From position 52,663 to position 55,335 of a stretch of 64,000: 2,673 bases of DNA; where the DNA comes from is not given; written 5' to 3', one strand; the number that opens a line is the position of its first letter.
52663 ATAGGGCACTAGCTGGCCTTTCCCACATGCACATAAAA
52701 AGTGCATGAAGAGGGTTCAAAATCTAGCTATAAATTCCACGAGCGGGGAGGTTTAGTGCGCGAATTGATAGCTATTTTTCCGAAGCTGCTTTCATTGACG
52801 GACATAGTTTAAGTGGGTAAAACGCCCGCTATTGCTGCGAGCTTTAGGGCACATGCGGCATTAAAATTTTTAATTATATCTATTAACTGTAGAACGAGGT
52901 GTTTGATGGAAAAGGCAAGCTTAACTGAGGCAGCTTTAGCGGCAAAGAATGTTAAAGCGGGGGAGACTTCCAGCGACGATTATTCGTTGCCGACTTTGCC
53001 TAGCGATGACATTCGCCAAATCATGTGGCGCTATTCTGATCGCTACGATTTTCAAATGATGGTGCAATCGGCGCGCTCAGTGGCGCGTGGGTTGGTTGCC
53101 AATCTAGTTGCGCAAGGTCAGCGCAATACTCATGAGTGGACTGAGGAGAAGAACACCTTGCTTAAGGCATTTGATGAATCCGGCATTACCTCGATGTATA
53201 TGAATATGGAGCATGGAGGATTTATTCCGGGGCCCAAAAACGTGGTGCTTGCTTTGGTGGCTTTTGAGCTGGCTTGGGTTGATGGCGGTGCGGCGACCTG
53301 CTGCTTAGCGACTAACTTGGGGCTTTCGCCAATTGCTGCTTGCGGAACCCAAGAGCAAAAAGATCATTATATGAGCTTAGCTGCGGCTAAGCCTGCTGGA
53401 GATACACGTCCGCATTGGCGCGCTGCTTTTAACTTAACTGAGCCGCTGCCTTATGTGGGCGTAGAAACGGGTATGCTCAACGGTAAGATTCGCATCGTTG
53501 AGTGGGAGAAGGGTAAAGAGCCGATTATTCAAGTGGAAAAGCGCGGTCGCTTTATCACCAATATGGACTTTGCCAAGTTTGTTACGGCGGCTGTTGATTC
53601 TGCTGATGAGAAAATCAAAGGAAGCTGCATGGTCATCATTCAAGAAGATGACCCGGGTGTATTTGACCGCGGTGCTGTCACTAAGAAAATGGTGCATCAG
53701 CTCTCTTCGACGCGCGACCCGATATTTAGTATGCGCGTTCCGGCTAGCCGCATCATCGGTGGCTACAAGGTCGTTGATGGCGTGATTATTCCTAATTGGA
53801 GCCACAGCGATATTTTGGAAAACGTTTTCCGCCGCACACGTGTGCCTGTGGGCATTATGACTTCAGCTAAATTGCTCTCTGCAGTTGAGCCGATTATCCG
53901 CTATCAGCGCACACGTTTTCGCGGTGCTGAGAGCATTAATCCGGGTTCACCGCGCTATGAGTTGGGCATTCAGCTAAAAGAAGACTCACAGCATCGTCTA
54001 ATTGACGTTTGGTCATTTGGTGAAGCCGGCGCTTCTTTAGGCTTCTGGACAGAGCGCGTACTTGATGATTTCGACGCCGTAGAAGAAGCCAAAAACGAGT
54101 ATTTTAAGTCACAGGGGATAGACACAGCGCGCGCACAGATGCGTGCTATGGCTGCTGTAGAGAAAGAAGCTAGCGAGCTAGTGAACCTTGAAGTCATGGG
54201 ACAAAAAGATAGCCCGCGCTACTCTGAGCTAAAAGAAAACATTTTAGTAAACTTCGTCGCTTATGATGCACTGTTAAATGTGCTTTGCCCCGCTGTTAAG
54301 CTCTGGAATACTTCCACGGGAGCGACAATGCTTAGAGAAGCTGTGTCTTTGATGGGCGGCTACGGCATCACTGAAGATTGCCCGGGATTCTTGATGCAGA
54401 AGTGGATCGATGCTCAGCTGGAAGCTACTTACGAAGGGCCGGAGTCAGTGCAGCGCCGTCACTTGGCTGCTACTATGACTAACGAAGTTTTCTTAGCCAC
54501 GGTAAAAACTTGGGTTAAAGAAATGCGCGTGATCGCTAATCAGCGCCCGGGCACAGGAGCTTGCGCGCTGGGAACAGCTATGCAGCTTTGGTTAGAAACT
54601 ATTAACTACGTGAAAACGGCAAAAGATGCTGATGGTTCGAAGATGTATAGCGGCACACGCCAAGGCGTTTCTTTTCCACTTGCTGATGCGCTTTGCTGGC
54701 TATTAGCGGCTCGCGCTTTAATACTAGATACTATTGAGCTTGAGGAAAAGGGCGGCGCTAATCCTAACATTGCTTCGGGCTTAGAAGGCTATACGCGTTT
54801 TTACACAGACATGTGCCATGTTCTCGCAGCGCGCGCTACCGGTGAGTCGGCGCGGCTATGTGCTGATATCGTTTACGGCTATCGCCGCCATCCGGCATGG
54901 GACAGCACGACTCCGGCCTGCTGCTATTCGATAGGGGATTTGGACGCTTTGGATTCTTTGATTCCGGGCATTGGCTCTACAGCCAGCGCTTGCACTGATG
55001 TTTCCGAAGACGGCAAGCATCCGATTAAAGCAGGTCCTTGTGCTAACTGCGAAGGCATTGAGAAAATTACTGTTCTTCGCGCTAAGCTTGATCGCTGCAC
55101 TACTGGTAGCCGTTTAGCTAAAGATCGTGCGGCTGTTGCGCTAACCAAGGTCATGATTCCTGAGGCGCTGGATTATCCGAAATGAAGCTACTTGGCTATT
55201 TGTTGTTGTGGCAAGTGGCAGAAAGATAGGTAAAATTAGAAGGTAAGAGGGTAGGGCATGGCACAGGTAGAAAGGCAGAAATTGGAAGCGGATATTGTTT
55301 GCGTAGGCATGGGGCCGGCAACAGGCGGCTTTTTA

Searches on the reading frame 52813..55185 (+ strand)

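Call 16: search_protein_families(library=ncbifam, proteins=[window:52813-55185:+])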
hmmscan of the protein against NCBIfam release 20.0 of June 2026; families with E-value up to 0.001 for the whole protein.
window:52813-55185:+ (790 aa): 6 families
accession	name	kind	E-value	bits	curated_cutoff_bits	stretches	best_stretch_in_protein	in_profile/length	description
NF042972.1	AcrlCoAredClosAcrC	equivalog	2.9e-17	62.4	640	1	84-317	13-226/378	acryloyl-CoA reductase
NF043006.1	CyhCrbnylCoADH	equivalog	9.4e-11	41.3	650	1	78-317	6-225/380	cyclohexane-1-carbonyl-CoA dehydrogenase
NF058590.1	AcCoDHFadEBacil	equivalog_domain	4.3e-09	35.4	600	1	106-317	49-241/586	acyl-CoA dehydrogenase FadE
TIGR03207.1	cyc_hxne_CoA_dh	equivalog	5.8e-07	28.6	575.35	1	566-648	226-305/372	cyclohexanecarboxyl-CoA dehydrogenase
NF042439.1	SulpropCoADesulf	equivalog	0.00022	20.1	600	0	567-651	224-304/379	3-sulfinopropanoyl-CoA desulfinase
NF008997.0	PRK12341.1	equivalog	0.00035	19.7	537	0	102-192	28-114/382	acyl-CoA dehydrogenase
